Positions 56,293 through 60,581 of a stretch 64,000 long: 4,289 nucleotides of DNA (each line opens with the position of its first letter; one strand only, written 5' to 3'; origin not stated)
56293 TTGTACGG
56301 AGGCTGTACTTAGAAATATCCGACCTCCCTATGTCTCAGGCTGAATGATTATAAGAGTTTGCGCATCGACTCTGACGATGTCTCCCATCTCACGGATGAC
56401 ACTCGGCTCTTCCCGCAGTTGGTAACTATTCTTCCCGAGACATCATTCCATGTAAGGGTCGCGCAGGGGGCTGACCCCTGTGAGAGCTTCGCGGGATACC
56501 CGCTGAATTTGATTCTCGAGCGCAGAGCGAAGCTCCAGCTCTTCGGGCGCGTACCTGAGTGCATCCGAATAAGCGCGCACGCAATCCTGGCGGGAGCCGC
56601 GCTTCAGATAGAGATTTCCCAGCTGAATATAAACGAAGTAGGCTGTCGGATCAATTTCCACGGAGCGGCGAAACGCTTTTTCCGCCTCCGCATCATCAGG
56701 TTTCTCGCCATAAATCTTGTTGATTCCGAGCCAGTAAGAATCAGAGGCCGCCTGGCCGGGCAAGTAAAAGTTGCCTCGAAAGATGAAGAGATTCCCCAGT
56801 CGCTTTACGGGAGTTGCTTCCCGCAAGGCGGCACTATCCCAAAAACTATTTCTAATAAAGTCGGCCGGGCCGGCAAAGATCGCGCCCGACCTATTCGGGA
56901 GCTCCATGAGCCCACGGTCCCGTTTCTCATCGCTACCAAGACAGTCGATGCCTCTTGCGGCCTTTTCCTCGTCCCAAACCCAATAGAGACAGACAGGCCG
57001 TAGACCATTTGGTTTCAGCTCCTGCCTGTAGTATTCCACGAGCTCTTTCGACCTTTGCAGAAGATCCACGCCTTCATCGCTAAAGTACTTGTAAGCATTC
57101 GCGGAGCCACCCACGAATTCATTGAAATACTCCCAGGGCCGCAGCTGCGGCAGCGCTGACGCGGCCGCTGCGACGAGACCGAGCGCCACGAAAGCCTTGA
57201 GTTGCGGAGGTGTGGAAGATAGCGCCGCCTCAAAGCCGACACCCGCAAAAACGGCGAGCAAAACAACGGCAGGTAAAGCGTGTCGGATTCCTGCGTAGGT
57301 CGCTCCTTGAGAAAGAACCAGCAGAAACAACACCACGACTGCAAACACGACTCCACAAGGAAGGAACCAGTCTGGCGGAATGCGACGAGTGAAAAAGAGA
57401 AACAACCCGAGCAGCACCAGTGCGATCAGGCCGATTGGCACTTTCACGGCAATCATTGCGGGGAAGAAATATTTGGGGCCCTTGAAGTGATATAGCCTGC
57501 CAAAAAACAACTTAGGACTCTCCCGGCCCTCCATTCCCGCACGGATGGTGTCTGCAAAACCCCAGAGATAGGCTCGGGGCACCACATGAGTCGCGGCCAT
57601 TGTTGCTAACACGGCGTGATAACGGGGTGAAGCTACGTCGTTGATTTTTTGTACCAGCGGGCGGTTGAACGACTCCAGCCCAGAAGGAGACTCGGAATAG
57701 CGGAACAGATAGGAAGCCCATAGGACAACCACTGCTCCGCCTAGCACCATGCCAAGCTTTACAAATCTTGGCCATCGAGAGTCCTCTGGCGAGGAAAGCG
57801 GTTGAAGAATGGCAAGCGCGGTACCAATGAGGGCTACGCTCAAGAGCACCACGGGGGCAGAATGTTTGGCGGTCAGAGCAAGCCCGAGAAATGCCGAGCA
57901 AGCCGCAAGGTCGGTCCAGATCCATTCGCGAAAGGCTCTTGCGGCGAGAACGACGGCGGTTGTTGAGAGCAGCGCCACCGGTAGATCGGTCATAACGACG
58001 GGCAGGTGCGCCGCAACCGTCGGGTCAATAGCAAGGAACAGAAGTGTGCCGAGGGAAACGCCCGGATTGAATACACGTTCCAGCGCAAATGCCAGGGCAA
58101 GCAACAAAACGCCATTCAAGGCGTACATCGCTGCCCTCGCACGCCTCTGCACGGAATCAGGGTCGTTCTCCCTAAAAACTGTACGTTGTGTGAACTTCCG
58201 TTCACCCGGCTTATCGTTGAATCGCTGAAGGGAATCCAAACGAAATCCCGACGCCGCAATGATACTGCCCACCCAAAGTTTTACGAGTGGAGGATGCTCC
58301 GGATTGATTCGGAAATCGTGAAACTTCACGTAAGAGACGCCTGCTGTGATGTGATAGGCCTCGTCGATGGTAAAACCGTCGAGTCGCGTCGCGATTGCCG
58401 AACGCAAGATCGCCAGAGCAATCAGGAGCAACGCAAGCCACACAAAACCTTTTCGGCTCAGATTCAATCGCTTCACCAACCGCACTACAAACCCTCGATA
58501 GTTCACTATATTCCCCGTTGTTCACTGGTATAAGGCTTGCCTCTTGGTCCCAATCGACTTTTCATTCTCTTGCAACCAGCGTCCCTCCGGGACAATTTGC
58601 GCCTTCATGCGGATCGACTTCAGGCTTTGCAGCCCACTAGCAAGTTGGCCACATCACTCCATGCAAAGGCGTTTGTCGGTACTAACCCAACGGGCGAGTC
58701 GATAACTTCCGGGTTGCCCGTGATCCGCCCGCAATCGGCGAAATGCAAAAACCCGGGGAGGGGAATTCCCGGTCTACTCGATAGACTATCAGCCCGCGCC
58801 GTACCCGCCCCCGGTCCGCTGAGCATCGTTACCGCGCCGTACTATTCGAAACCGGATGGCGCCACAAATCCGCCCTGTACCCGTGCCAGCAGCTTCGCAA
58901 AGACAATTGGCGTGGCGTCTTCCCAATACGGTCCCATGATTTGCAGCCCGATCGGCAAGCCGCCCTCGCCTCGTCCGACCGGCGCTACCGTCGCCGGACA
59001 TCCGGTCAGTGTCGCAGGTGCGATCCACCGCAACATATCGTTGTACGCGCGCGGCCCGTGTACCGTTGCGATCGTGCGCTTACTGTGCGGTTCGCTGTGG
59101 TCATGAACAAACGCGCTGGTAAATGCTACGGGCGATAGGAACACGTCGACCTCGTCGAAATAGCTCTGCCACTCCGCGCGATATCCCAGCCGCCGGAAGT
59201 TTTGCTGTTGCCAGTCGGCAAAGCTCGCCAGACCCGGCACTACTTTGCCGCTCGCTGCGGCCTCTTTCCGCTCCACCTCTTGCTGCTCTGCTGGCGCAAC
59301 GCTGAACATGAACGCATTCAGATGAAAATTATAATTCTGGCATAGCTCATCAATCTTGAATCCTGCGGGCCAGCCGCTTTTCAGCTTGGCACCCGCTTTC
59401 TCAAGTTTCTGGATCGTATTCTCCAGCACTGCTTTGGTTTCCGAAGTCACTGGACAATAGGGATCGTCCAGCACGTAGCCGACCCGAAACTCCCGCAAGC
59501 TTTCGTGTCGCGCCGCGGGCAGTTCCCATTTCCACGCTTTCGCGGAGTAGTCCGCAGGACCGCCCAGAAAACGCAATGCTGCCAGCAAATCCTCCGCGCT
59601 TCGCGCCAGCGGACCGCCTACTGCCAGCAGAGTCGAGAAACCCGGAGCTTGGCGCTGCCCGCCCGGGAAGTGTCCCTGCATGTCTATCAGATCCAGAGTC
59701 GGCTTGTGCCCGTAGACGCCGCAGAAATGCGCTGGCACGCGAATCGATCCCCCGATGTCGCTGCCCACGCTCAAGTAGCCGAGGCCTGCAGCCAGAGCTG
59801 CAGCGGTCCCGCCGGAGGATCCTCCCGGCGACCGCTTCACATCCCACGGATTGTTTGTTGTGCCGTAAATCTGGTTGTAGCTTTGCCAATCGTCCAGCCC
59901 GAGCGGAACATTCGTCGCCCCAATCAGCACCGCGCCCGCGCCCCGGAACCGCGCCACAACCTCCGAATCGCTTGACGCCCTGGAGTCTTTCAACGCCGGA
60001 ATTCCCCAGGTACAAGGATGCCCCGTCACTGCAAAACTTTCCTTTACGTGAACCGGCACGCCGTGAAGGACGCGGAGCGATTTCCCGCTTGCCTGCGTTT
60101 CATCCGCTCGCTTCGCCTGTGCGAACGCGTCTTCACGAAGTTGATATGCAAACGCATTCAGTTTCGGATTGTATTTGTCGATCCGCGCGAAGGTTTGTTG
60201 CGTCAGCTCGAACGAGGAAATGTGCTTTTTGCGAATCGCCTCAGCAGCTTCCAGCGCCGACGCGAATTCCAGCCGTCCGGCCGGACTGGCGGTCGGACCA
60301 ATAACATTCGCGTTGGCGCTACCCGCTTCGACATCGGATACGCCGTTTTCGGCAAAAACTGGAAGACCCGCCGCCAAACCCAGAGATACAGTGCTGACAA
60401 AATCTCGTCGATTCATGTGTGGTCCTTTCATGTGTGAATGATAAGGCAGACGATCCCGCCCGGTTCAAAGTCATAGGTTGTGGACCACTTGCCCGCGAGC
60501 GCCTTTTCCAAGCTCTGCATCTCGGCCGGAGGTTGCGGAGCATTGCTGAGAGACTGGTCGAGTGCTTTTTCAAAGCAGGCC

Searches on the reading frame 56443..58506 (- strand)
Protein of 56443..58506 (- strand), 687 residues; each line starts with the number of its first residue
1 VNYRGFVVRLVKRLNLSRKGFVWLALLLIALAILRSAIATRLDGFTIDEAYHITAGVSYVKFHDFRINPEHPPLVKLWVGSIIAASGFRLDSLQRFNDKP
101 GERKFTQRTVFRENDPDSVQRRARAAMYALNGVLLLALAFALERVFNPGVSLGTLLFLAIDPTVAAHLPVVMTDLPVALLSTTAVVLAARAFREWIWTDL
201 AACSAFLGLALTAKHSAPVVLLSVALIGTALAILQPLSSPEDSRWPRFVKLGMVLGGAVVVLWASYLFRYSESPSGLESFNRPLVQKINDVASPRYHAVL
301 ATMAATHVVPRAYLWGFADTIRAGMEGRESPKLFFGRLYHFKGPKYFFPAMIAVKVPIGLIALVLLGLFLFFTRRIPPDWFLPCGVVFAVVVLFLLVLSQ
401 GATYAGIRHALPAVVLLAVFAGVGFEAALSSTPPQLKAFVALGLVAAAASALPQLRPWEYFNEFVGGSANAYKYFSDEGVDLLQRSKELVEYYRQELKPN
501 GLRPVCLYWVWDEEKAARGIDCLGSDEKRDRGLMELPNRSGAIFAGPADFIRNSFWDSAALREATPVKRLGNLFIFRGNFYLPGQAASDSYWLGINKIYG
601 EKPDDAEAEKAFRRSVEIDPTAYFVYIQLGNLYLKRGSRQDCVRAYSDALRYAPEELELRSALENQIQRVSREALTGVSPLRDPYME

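Call 38: search_protein_families(library=pfam, proteins=[window:56443-58506:-], max_evalue=0.00001)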
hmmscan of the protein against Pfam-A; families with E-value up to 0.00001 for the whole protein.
window:56443-58506:- (687 aa): 1 family
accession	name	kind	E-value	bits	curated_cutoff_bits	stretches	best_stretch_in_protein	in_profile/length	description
PF07719.23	TPR_2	-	7.3e-06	26.2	27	0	625-655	3-33/34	Tetratricopeptide repeat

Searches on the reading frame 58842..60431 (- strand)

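Call 38: search_protein_families(library=pfam, proteins=[window:58842-60431:-], max_evalue=0.00001)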
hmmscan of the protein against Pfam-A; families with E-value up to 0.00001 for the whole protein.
window:58842-60431:- (529 aa): 1 family
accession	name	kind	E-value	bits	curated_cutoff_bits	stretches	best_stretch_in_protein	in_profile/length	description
PF01425.27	Amidase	-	4.8e-97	326.3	27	1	75-507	1-443/445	Amidase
